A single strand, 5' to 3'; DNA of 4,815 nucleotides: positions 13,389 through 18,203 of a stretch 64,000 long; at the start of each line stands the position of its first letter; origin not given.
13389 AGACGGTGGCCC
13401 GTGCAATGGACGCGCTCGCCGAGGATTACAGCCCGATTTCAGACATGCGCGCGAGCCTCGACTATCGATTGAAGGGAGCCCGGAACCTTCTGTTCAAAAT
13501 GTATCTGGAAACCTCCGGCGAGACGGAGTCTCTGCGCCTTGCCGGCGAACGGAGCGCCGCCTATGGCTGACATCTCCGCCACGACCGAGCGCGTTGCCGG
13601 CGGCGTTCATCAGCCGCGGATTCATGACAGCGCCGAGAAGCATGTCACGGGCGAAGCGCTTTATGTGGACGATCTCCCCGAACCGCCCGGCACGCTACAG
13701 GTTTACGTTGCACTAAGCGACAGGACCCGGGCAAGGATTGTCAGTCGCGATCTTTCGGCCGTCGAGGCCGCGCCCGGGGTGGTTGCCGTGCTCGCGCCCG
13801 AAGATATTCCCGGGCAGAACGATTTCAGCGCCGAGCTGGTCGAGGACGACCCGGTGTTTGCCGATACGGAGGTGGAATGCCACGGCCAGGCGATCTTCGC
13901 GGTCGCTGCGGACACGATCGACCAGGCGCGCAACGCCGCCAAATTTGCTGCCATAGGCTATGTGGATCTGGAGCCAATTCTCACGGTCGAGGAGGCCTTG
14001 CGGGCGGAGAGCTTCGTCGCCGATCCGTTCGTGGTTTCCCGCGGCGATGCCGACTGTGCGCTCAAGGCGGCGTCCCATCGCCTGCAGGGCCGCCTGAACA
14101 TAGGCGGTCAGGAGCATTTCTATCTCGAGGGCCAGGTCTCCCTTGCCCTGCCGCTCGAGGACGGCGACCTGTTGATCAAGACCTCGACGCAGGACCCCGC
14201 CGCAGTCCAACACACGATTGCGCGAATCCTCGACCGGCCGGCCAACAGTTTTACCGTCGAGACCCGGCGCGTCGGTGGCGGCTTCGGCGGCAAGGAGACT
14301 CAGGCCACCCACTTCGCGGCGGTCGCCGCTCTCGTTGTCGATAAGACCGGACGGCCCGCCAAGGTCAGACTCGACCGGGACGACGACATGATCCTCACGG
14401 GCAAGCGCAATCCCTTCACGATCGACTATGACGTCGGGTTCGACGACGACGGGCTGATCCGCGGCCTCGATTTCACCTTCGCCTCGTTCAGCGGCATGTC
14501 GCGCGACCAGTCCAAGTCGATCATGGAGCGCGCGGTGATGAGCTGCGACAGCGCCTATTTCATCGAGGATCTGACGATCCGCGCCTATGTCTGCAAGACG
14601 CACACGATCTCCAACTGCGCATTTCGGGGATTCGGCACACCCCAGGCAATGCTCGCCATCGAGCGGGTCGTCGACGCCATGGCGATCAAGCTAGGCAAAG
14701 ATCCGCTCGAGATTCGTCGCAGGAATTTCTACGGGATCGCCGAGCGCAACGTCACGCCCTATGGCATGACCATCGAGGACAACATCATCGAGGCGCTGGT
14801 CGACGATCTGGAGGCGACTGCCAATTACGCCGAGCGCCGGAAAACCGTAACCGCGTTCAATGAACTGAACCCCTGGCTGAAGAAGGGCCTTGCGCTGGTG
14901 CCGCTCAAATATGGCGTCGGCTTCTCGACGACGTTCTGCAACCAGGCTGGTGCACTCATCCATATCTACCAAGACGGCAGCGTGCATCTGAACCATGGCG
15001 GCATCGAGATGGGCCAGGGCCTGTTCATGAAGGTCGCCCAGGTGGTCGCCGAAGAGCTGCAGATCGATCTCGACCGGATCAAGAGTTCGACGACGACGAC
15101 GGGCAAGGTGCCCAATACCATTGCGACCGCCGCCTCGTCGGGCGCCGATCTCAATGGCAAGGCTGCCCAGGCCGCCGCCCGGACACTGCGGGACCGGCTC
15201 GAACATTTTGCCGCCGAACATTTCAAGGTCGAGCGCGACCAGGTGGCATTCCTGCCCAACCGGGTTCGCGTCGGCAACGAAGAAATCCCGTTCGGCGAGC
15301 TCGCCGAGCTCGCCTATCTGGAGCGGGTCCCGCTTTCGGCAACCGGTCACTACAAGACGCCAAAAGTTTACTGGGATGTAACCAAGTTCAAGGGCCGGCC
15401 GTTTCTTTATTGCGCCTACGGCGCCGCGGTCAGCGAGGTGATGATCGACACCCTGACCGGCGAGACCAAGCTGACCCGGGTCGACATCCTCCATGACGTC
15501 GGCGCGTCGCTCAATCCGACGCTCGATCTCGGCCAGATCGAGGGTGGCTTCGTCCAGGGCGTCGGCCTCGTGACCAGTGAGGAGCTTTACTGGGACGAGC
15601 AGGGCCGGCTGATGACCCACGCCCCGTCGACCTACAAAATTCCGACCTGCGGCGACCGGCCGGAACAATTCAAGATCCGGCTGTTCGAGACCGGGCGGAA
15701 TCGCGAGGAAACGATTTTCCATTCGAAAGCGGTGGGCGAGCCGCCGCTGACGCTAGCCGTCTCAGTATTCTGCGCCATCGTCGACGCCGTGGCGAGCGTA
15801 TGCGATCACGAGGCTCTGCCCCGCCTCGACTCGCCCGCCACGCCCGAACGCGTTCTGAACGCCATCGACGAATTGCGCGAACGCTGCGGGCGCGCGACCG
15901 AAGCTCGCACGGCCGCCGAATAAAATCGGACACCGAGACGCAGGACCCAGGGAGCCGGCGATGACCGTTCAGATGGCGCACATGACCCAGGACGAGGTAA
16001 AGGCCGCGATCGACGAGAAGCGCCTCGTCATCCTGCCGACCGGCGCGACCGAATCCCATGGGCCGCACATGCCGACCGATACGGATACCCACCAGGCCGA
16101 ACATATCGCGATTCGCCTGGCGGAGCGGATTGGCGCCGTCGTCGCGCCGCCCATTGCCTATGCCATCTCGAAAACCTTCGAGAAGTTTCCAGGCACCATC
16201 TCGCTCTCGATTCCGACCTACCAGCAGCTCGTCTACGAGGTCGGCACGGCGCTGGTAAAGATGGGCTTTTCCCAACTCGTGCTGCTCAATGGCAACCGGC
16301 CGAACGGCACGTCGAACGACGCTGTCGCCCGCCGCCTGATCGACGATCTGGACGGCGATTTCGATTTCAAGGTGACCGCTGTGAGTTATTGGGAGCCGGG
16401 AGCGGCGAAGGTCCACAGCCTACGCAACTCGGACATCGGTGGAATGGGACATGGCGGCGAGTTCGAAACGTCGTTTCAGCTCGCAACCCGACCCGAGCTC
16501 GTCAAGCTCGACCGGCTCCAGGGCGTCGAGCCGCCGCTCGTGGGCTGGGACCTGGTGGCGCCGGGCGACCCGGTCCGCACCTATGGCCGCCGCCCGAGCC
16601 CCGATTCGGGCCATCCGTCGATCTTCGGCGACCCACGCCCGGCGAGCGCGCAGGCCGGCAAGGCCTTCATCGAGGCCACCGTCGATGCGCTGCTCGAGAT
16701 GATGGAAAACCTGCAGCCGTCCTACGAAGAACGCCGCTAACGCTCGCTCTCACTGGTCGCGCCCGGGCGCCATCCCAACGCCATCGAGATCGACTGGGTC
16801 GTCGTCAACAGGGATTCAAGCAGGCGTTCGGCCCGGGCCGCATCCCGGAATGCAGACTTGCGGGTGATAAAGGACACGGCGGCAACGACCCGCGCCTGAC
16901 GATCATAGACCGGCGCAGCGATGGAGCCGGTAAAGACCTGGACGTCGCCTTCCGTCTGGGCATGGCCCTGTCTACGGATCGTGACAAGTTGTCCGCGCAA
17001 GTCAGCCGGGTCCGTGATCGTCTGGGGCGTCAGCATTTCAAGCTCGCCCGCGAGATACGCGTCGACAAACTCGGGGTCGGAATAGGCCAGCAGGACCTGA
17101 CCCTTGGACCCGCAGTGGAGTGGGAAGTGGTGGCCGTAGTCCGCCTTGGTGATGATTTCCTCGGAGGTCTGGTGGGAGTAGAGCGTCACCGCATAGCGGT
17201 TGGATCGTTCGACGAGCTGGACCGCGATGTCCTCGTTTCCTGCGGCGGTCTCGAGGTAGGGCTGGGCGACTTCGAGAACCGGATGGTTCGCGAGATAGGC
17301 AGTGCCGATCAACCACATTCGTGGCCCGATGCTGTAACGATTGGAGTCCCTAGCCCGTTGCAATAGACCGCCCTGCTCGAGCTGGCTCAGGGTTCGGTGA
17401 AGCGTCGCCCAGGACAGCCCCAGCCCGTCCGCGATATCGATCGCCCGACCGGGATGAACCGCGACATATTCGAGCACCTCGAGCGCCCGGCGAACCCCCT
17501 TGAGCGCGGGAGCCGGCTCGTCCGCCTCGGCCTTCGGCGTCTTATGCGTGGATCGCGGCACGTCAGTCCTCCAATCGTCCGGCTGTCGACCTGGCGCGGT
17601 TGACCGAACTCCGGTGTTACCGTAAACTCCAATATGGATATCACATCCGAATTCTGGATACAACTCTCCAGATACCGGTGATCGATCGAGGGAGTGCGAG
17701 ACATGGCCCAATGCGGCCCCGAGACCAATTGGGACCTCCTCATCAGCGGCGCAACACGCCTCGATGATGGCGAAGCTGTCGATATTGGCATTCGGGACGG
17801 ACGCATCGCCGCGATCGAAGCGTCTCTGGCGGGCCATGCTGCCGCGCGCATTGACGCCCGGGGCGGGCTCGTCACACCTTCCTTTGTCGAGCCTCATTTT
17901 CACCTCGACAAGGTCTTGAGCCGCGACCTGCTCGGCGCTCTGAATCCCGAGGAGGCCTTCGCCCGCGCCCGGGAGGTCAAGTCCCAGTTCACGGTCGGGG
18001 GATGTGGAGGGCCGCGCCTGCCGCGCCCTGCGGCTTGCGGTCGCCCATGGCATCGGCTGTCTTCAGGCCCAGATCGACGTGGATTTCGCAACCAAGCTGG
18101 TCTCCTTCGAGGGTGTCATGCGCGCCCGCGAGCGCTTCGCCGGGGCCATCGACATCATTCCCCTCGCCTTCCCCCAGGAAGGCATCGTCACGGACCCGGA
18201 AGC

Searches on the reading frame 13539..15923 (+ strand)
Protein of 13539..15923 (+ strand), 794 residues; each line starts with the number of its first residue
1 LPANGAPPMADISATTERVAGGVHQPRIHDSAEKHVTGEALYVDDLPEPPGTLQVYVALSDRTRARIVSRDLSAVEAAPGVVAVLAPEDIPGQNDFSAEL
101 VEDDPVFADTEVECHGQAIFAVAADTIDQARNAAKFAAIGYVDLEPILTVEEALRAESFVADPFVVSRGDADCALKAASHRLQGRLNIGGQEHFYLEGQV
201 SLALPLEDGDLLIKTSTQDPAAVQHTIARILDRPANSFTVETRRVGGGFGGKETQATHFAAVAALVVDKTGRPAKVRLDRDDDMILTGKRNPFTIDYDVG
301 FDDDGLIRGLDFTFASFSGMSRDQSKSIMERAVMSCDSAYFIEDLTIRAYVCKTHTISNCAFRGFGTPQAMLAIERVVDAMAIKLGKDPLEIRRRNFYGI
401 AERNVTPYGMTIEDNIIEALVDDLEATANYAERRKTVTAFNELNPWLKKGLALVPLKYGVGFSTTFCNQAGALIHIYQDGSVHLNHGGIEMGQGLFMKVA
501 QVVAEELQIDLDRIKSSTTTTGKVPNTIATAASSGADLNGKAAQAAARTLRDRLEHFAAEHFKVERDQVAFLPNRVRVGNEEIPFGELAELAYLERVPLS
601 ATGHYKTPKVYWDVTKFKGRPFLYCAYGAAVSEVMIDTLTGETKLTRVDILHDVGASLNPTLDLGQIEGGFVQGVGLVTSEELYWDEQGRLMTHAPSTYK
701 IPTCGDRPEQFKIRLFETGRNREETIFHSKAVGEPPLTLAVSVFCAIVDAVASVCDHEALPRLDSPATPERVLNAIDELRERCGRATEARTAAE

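Call 4: search_protein_families(library=pfam, proteins=[window:13539-15923:+])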
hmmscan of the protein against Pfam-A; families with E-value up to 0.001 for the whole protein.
window:13539-15923:+ (794 aa): 3 families
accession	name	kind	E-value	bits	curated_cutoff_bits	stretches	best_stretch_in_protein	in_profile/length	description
PF20256.3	MoCoBD_2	-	4.3e-95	318.9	27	1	425-708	3-283/283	Molybdopterin cofactor-binding domain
PF02738.23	MoCoBD_1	-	1.5e-76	257.2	27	1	166-397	13-244/244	Molybdopterin cofactor-binding domain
PF01315.27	Ald_Xan_dh_C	-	8.1e-23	81.3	31.3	1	37-144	1-109/110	Aldehyde oxidase and xanthine dehydrogenase, a/b hammerhead domain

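Call 6: search_protein_families(library=ncbifam, proteins=[window:13539-15923:+])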
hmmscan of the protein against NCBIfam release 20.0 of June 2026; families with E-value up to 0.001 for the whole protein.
window:13539-15923:+ (794 aa): 13 families
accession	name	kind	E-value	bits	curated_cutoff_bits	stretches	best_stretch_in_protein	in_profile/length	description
TIGR02965.1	xanthine_xdhB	equivalog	0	1169.2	849.5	1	23-780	1-758/758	xanthine dehydrogenase molybdopterin binding subunit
TIGR02969.1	mam_aldehyde_ox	subfamily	1.8e-168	562.5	1912.3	1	22-777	575-1308/1330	aldehyde oxidase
NF043082.1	XdhA_XDHase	equivalog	5.9e-89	299.1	780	1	32-753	10-732/758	xanthine dehydrogenase subunit XdhA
TIGR03196.1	pucD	equivalog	1.8e-81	274.6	783.65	1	30-752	10-741/763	xanthine dehydrogenase subunit D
NF007426.0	PRK09970.1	equivalog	2.9e-81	273.6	916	1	32-753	15-735/761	xanthine dehydrogenase molybdenum-binding subunit XdhA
NF045668.1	pterin_aldehy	equivalog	4.1e-81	273.3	1100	2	29-554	181-718/905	molybdopterin-dependent aldehyde oxidoreductase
NF041018.1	glyceraldDH_alpha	equivalog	1e-76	258.9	790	1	31-752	11-727/741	glyceraldehyde dehydrogenase subunit alpha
TIGR03194.1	4hydrxCoA_A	equivalog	5.9e-71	239.9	994.55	1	30-775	5-745/746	4-hydroxybenzoyl-CoA reductase subunit alpha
TIGR03311.1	Se_dep_XDH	equivalog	1.4e-70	238.5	830.45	2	15-556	154-680/848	selenium-dependent xanthine dehydrogenase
NF040766.1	CODH_aero_grp5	exception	1.4e-62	212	950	2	33-582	15-581/785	aerobic carbon-monoxide dehydrogenase large subunit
NF041671.1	peri_hyde_PaoC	equivalog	2.8e-60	204.5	1180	1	26-751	23-709/735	aldehyde oxidoreductase molybdenum-binding subunit PaoC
TIGR03313.1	Se_sel_red_Mo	hypoth_equivalog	6.2e-52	176.4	1101.9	2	208-755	399-931/951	molybdopterin-dependent oxidoreductase Mo/Fe-S-binding subunit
TIGR02416.1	CO_dehy_Mo_lg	equivalog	1.3e-45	155.8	991.15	2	209-773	203-768/770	aerobic carbon-monoxide dehydrogenase large subunit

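Call 51: search_solved_structures(query=window:13539-15923:+, max_evalue=1e-100, show_alignments=1)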
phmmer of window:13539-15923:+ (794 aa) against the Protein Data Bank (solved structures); distinct sequences matched with E-value up to 1e-100: 25.
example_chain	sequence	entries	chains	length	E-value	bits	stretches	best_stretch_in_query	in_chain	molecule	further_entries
1jro_B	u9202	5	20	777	1e-220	738.1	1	23-778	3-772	xanthine dehydrogenase, chain B | XANTHINE DEHYDROGENASE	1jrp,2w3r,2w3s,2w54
2w55_B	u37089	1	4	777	2.5e-220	736.8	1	23-778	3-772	XANTHINE DEHYDROGENASE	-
1wyg_A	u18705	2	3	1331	2.4e-180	604.6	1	23-783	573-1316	Xanthine dehydrogenase/oxidase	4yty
2e3t_A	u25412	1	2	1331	3.5e-180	604.1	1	23-783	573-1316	Xanthine dehydrogenase/oxidase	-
3an1_A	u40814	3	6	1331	3.5e-180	604.1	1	23-783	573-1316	Xanthine dehydrogenase/oxidase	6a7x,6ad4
6adj_A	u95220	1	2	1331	3.5e-180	604.1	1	23-783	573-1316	Xanthine dehydrogenase/oxidase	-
6abu_A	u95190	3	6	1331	3.5e-180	604.1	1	23-783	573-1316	Xanthine dehydrogenase/oxidase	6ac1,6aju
6ac4_A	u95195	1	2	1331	3.5e-180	604.1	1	23-783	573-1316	Xanthine dehydrogenase/oxidase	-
4yrw_A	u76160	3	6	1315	8.7e-180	602.8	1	23-776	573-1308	Xanthine dehydrogenase/oxidase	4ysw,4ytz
2ckj_A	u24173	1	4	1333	1.4e-178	598.8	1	23-783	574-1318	XANTHINE OXIDOREDUCTASE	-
2e1q_A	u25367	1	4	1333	1.3e-177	595.6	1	23-783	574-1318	Xanthine dehydrogenase/oxidase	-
1fiq_C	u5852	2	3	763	2.3e-175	588.2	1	24-783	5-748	XANTHINE OXIDASE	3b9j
3nrz_C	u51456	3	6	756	2.4e-175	588.1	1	24-783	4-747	Xanthine dehydrogenase/oxidase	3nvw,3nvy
3eub_C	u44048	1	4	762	2.4e-175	588.1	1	24-783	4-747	Xanthine dehydrogenase/oxidase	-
3etr_C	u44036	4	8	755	2.4e-175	588.1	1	24-783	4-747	Xanthine dehydrogenase/oxidase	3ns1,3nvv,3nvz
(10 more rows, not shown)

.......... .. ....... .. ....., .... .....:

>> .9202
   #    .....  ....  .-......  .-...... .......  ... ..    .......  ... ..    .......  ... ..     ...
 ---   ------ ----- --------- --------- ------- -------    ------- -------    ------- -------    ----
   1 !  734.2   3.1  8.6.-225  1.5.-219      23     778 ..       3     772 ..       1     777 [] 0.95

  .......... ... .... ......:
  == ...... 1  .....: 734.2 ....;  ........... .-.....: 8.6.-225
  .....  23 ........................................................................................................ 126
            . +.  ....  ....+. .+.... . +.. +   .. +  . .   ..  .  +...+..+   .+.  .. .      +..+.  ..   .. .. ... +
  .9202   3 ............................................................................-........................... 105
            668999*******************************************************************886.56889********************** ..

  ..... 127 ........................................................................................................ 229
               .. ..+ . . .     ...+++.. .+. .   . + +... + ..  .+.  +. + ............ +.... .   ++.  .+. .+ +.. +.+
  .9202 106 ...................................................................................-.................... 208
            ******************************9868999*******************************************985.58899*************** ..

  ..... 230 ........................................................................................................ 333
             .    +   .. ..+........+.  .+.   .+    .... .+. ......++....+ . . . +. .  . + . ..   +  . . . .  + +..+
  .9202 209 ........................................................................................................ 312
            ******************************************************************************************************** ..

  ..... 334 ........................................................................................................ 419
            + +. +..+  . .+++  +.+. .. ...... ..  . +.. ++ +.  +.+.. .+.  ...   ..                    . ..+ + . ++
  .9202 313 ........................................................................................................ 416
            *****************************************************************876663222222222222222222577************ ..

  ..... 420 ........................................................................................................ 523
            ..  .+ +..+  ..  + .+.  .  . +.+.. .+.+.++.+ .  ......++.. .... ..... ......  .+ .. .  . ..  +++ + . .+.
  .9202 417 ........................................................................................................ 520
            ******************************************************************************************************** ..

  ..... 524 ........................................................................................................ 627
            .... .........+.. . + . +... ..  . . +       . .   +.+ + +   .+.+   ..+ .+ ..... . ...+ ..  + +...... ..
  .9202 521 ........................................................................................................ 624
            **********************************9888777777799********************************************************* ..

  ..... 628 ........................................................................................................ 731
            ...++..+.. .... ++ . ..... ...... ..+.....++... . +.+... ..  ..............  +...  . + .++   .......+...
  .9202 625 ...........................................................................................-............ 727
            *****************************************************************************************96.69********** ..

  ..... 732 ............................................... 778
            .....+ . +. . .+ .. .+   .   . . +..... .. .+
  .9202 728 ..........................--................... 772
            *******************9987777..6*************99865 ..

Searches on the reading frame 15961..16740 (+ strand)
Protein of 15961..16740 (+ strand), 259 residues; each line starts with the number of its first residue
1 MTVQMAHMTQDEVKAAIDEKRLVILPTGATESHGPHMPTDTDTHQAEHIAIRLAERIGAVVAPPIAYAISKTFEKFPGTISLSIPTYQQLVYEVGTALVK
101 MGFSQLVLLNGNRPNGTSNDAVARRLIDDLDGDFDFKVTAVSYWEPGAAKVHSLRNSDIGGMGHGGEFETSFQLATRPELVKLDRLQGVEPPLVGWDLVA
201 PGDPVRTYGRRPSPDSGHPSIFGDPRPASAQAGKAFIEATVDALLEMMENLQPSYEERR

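Call 5: search_protein_families(library=pfam, proteins=[window:15961-16740:+])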
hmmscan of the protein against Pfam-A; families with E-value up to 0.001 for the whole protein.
window:15961-16740:+ (259 aa): 1 family
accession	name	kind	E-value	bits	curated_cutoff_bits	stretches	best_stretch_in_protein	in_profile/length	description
PF02633.19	Creatininase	-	4.1e-57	193.8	31.3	1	6-247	1-237/238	Creatinine amidohydrolase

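Call 7: search_protein_families(library=ncbifam, proteins=[window:15961-16740:+])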
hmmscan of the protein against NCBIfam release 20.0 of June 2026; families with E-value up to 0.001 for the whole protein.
window:15961-16740:+ (259 aa): 3 families
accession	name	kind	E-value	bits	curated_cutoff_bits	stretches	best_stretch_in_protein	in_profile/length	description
TIGR04448.1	creatininase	equivalog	2e-32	112.8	235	1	7-248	1-242/246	creatininase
TIGR03964.1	mycofact_creat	equivalog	2.6e-28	99.2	172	1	17-257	9-226/228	mycofactocin biosynthesis peptidyl-dipeptidase MftE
NF041098.2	diketo_inos_hlase_IolN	equivalog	1.1e-17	64.1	245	1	4-187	8-191/307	3-dehydro-scyllo-inosose hydrolase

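Call 27: search_solved_structures(query=window:15961-16740:+, max_evalue=0.00001)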
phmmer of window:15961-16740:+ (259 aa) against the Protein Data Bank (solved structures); distinct sequences matched with E-value up to 0.00001: 8.
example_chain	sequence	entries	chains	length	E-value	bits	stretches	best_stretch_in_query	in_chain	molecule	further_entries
3a6e_A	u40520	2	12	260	5.4e-23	85.1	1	9-246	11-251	Creatinine amidohydrolase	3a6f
3a6j_A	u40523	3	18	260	5.5e-23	85.1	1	9-246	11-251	Creatinine amidohydrolase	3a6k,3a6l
1j2t_A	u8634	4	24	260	5.5e-23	85.1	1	9-246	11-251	creatinine amidohydrolase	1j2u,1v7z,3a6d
1q3k_A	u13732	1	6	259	1.3e-22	83.9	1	9-244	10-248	creatininase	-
3a6g_A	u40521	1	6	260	1.2e-21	80.7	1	9-246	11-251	Creatinine amidohydrolase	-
3a6h_A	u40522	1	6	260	3.3e-21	79.2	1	9-246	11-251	Creatinine amidohydrolase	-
3no4_A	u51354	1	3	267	2.4e-15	60.1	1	8-116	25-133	creatinine amidohydrolase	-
3lub_A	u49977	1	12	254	1.9e-13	53.8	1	22-251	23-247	Putative creatinine amidohydrolase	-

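Call 74: search_solved_structures(query=window:15961-16740:+, max_evalue=1e-20, show_alignments=1)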
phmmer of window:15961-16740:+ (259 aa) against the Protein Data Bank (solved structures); distinct sequences matched with E-value up to 1e-20: 6.
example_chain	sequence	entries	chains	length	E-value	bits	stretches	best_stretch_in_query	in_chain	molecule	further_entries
3a6e_A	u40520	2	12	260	5.4e-23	85.1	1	9-246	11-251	Creatinine amidohydrolase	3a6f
3a6j_A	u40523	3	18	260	5.5e-23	85.1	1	9-246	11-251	Creatinine amidohydrolase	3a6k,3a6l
1j2t_A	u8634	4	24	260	5.5e-23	85.1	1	9-246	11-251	creatinine amidohydrolase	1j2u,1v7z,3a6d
1q3k_A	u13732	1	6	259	1.3e-22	83.9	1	9-244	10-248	creatininase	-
3a6g_A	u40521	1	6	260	1.2e-21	80.7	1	9-246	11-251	Creatinine amidohydrolase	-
3a6h_A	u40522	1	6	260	3.3e-21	79.2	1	9-246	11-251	Creatinine amidohydrolase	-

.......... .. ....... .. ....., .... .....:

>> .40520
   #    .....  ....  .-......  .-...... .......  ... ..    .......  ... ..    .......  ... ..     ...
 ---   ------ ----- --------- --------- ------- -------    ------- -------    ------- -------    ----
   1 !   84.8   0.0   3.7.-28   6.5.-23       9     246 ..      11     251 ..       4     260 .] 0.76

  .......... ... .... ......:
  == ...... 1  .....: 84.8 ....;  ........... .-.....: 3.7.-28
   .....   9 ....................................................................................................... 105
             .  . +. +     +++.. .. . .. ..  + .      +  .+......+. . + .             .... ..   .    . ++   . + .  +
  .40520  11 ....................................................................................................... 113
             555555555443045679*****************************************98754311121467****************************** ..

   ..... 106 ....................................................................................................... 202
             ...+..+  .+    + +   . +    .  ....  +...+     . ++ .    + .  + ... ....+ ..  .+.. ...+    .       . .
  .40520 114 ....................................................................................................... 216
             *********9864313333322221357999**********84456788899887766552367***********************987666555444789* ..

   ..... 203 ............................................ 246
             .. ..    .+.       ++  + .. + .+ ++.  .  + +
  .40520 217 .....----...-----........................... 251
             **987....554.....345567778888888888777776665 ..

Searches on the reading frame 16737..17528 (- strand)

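Call 7: search_protein_families(library=ncbifam, proteins=[window:16737-17528:-])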
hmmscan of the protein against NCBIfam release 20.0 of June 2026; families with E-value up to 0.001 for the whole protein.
window:16737-17528:- (263 aa): 9 families
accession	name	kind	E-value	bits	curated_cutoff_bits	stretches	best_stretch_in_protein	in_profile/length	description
TIGR02431.1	pcaR_pcaU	subfamily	1.6e-35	122.6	284.75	1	10-250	6-247/248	beta-ketoadipate pathway transcriptional regulators, PcaR/PcaU/PobR family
NF045644.1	TransRegBhcR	equivalog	8.5e-30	103.9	350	1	7-252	20-266/267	HTH-type transcriptional regulator BhcR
NF008601.2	PRK11569.1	equivalog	1.9e-21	76.5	380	1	8-229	25-251/276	glyoxylate bypass operon transcriptional repressor IclR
NF011671.1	PRK15090.1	equivalog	4.3e-18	65.5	275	1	8-254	9-256/256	DNA-binding transcriptional regulator KdgR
NF007548.0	PRK10163.1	equivalog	1.2e-17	64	406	1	12-255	24-269/271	HTH-type transcriptional repressor AllR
NF007339.0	PRK09834.1-1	equivalog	3.5e-14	52.8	299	1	4-228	15-243/271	DNA-binding transcriptional regulator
NF007342.0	PRK09834.1-4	equivalog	4.5e-09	35.7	251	1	8-94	10-97/263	DNA-binding transcriptional regulator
NF007341.0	PRK09834.1-3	equivalog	1.7e-07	30.6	269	1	9-251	7-258/274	DNA-binding transcriptional regulator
TIGR01884.1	cas_HTH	subfamily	0.00027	20.4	60.2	1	12-60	141-190/202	CRISPR-associated CARF protein Csa3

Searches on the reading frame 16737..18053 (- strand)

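Call 5: search_protein_families(library=pfam, proteins=[window:16737-18053:-])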
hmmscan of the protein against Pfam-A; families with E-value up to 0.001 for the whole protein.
window:16737-18053:- (438 aa): 4 families
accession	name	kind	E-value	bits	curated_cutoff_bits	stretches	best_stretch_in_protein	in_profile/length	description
PF01614.24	IclR_C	-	1.1e-32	113.4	24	1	252-423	2-173/174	Bacterial transcriptional regulator IclR C-terminal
PF09339.16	HTH_IclR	-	4.3e-08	33.2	22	1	187-233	2-50/52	IclR helix-turn-helix domain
PF25213.1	HVO_A0261_N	-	4.3e-06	27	35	1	184-241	7-62/86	HVO_A0261 N-terminal domain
PF12802.13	MarR_2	-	0.0004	20.9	27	0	190-236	7-55/61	MarR family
